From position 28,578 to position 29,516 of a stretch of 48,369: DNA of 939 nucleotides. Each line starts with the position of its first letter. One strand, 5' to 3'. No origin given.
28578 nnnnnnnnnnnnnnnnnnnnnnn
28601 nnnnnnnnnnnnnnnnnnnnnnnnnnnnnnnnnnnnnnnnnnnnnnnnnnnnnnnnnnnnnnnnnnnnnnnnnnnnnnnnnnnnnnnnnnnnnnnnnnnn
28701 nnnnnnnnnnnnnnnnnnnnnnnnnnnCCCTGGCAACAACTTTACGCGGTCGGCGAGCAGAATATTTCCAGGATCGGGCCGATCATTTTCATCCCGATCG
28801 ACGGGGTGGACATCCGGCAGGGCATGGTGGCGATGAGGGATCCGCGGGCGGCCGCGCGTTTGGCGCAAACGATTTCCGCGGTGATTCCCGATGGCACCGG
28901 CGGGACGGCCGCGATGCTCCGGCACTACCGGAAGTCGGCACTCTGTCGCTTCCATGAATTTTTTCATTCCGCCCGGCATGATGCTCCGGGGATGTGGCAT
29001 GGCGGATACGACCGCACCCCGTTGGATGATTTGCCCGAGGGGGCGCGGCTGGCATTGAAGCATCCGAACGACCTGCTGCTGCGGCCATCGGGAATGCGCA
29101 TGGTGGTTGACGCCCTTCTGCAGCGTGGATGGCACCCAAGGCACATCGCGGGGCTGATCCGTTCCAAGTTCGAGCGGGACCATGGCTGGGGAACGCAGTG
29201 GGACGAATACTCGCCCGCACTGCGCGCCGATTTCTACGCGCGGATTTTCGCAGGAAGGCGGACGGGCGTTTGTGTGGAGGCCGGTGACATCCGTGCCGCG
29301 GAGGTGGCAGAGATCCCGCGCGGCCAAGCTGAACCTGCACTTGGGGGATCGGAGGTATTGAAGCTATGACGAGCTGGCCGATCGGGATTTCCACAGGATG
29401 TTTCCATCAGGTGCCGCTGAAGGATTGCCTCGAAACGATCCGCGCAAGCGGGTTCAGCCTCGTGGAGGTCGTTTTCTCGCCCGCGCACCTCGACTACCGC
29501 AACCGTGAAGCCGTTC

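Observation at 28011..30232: AEP (primase-polymerase)-like protein translationally coupled to an Endo IV / xylose-isomerase-fold TIM barrel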

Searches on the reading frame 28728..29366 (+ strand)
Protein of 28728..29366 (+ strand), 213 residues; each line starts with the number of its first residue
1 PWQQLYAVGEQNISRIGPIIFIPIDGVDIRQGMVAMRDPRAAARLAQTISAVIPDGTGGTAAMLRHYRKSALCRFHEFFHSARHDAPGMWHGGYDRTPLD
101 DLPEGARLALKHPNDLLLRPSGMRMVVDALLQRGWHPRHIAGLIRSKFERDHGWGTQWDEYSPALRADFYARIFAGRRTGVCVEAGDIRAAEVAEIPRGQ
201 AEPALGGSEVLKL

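Call 61: predict_structure(alignment_id=A2)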
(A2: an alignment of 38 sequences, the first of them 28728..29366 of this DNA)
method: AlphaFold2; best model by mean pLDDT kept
length: 213 residues; sequences in the alignment: 38
mean_pLDDT: 77.5   pTM: 0.60
mean pLDDT of the five models: 77.5, 76.5, 76.3, 74.4, 71.2
residues with pLDDT >= 90: 48; 70-90: 116; 50-70: 26; < 50: 23
segments of 3 or more residues with pLDDT < 50: 1-3, 194-213
pLDDT, mean of each block of 10 residues (from residue 1): 58 73 81 86 84 75 88 88 88 83 93 83 93 92 90 77 85 81 58 49 38 32
secondary structure, 60 per line:
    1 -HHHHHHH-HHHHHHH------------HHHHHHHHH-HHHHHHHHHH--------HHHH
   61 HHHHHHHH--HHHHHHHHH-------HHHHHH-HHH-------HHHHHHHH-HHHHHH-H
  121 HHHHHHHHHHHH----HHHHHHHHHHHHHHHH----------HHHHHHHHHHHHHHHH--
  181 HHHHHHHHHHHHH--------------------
elements in order: H2-8 H10-16 H29-37 H39-48 H57-68 H71-79 H87-92 H104-111 H113-118 H120-132 H137-152 H163-178 H181-193

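Call 63: fold_search(model_id=the predicted structure, library=pdb)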
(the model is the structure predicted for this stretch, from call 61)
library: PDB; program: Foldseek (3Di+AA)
matches with E <= 10: 33; with E <= 0.001: 0
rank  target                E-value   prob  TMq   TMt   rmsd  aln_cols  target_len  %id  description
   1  3zgq                  3.1e+00  0.09  0.15  0.08  13.4       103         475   18  Crystal structure of human interferon-induced protein IFIT5 (released 2013-01-23)
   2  6o6p_A                3.3e+00  0.05  0.14  0.15  17.9       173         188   17  Structure of the regulator FasR from Mycobacterium tuberculosis in complex with DNA (released 2020-03-11)
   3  4cs7_E                4.9e+00  0.05  0.17  0.21  17.5       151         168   11  Crystal structure of the asymmetric human metapneumovirus M2-1 tetramer, form 1 (released 2014-05-28)
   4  3spj                  4.9e+00  0.03  0.12  0.09  18.7       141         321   13  Apo inward rectifier potassium channel Kir2.2 I223L mutant (released 2011-08-24)
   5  5jy3_D                4.9e+00  0.02  0.15  0.14  22.5       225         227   12  CRYSTAL STRUCTURE OF LXRbeta (NUCLEAR RECEPTOR SUBFAMILY 1, GROUP H, MEMBER 2) COMPLEXED WITH BMS-852927 (released 2016-11-02)
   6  4cgr_A                5.1e+00  0.02  0.15  0.15  17.3       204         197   15  Structure of Regulator Protein SCO3201 from Streptomyces coelicolor (released 2014-07-09)
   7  4cs7_A                5.4e+00  0.04  0.16  0.18  18.7       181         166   11  Crystal structure of the asymmetric human metapneumovirus M2-1 tetramer, form 1 (released 2014-05-28)
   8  6wae_B                5.4e+00  0.03  0.16  0.17  19.7       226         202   12  Crystal Structure of 6X-His tagged SmcR (released 2020-06-17)
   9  8fyc_C                6.3e+00  0.02  0.13  0.10  22.0       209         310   11  Cryo-EM structure of Cas1:Cas2-DEDDh:half-site integration complex linear CRISPR repeat conformation (released 2023-05-03)
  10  1cmy_B                6.6e+00  0.03  0.13  0.18  16.4       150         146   18  THE MUTATION BETA99 ASP-TYR STABILIZES Y-A NEW, COMPOSITE QUATERNARY STATE OF HUMAN HEMOGLOBIN (released 1993-10-31)
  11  6q6p_B                6.9e+00  0.04  0.21  0.25  16.3       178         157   11  Antarctic fish cytoglobin 1 from D.mawsoni (released 2020-01-15)
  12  6wah_D                6.9e+00  0.03  0.17  0.17  18.3       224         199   12  Crystal Structure of SmcR L139R from Vibrio vulnificus (released 2020-06-17)
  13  2oku_A                6.9e+00  0.02  0.12  0.16  14.9       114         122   12  The crystal structure of the acyl-CoA dehydrogenase family protein from Porphyromonas gingivalis (released 2007-02-20)
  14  1k1k_B                7.2e+00  0.03  0.13  0.17  15.8       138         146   17  Structure of Mutant Human Carbonmonoxyhemoglobin C (beta E6K) at 2.0 Angstrom Resolution in Phosphate Buffer. (released 2002-12-04)
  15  8zyv_D                7.2e+00  0.02  0.14  0.14  21.4       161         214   10  Bacterial flagellar sodium-driven stator PomA5PomB2 with 100 mM NaCl (released 2025-01-01)
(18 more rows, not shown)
